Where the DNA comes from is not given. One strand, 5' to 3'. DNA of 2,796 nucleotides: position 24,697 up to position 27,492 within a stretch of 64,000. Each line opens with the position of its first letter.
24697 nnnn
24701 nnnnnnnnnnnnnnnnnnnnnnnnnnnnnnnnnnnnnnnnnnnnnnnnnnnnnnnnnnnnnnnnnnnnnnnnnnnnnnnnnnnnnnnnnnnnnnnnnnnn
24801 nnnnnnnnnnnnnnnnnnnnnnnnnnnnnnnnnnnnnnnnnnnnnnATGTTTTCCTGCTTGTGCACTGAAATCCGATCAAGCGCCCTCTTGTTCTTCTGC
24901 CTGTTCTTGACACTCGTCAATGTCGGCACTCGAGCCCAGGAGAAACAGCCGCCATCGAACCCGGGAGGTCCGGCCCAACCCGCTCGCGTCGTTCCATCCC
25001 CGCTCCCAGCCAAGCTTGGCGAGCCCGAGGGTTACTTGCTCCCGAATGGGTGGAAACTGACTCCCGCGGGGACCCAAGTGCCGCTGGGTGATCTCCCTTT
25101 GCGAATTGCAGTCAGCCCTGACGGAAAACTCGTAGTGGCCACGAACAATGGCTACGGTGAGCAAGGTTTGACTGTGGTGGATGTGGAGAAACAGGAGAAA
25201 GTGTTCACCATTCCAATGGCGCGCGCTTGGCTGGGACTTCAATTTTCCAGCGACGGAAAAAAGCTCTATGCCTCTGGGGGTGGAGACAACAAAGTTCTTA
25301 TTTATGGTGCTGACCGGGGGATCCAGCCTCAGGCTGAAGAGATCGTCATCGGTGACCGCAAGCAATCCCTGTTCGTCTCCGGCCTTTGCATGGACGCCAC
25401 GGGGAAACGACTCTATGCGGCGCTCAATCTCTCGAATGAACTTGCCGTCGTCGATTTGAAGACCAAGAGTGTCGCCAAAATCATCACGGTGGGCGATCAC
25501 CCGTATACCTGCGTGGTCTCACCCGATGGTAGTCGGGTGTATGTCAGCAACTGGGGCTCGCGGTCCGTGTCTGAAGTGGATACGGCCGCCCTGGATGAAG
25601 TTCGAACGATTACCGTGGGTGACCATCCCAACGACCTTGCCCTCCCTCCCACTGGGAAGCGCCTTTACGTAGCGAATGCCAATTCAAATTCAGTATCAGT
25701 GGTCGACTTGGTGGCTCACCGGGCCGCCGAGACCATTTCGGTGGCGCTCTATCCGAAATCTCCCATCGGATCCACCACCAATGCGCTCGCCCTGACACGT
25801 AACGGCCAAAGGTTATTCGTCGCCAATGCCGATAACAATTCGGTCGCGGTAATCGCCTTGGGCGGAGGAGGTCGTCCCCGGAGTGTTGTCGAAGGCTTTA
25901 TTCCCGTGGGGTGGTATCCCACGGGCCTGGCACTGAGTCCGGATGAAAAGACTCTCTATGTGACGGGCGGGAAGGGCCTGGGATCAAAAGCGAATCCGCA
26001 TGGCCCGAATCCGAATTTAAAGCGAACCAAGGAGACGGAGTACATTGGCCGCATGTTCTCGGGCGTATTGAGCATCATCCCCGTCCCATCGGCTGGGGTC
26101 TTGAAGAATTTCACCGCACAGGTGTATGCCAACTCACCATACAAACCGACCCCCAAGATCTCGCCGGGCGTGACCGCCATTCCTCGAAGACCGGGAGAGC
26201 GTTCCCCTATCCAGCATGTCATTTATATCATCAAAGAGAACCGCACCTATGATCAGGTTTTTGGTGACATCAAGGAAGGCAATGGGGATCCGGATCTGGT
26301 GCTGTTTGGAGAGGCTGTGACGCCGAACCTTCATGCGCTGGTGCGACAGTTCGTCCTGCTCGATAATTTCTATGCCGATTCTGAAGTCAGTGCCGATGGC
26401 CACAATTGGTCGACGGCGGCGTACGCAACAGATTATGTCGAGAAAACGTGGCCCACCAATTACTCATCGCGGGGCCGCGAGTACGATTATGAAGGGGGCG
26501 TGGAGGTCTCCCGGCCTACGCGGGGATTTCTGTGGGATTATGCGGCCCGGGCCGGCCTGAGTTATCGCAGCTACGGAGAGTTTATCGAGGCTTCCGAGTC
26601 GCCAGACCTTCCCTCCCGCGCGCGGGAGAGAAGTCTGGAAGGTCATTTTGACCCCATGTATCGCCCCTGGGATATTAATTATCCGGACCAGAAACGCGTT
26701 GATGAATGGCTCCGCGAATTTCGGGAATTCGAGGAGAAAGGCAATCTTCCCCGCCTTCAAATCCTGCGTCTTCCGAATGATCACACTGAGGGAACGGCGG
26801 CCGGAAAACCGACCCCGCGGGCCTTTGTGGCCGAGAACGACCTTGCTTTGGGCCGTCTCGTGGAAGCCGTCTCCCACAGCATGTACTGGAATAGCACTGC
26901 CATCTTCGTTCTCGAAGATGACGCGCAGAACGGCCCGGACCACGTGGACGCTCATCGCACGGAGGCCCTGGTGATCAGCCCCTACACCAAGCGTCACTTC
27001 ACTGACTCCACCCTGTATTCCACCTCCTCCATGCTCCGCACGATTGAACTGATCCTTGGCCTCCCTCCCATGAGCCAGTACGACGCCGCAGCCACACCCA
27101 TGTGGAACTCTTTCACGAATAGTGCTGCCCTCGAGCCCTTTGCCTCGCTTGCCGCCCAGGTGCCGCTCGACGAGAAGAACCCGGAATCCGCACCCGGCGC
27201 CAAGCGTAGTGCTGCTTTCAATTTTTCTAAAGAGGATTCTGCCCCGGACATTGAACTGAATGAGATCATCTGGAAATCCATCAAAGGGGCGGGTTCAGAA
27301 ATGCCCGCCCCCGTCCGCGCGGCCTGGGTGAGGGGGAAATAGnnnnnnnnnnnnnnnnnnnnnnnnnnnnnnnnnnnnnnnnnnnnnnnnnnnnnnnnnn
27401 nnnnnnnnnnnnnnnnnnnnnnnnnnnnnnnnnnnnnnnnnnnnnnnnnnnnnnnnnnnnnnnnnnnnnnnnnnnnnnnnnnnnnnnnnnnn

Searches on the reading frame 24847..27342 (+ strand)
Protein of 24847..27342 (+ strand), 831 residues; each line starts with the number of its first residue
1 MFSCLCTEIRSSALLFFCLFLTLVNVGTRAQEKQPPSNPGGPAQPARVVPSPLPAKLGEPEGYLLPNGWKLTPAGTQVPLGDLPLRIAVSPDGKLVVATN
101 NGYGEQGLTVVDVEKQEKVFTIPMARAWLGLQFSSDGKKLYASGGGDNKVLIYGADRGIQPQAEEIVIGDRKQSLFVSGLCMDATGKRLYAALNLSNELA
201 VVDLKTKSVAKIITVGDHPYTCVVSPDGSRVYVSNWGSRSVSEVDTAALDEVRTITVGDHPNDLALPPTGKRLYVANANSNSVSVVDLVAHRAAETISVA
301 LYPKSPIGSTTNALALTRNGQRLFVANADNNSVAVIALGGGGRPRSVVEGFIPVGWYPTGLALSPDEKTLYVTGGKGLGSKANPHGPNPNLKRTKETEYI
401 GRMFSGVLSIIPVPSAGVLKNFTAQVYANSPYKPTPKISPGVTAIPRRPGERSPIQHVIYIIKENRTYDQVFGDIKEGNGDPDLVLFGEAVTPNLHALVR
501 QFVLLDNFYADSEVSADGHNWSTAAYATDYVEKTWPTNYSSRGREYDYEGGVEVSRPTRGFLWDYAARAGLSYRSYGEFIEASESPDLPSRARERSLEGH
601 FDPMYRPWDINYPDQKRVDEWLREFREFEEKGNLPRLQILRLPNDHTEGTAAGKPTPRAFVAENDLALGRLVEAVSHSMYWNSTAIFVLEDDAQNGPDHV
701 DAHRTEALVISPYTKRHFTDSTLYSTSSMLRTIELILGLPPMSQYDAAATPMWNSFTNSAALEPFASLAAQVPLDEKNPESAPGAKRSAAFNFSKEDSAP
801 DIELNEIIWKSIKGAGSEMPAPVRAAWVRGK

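Call 51: search_protein_families(library=pfam, proteins=[window:24847-27342:+], max_evalue=0.00001)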
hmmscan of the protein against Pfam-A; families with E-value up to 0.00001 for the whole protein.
window:24847-27342:+ (831 aa): 5 families
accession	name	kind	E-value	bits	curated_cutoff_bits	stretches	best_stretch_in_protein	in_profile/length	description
PF10282.15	Lactonase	-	1.7e-14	54.2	21.7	1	180-287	196-319/344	Lactonase, 7-bladed beta-propeller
PF04185.19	Phosphoesterase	-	1.1e-12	48.3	23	1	487-740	102-356/356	Phosphoesterase family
PF25174.1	Beta-prop_THOC3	-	3.7e-12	46.2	305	1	130-297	7-167/272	THOC3 beta-propeller domain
PF21783.3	YNCE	-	7.5e-10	39.1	27.1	0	228-298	39-109/339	YNCE-like beta-propeller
PF08450.18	SGL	-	9.1e-09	35.7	26.3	0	89-234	93-243/246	SMP-30/Gluconolactonase/LRE-like region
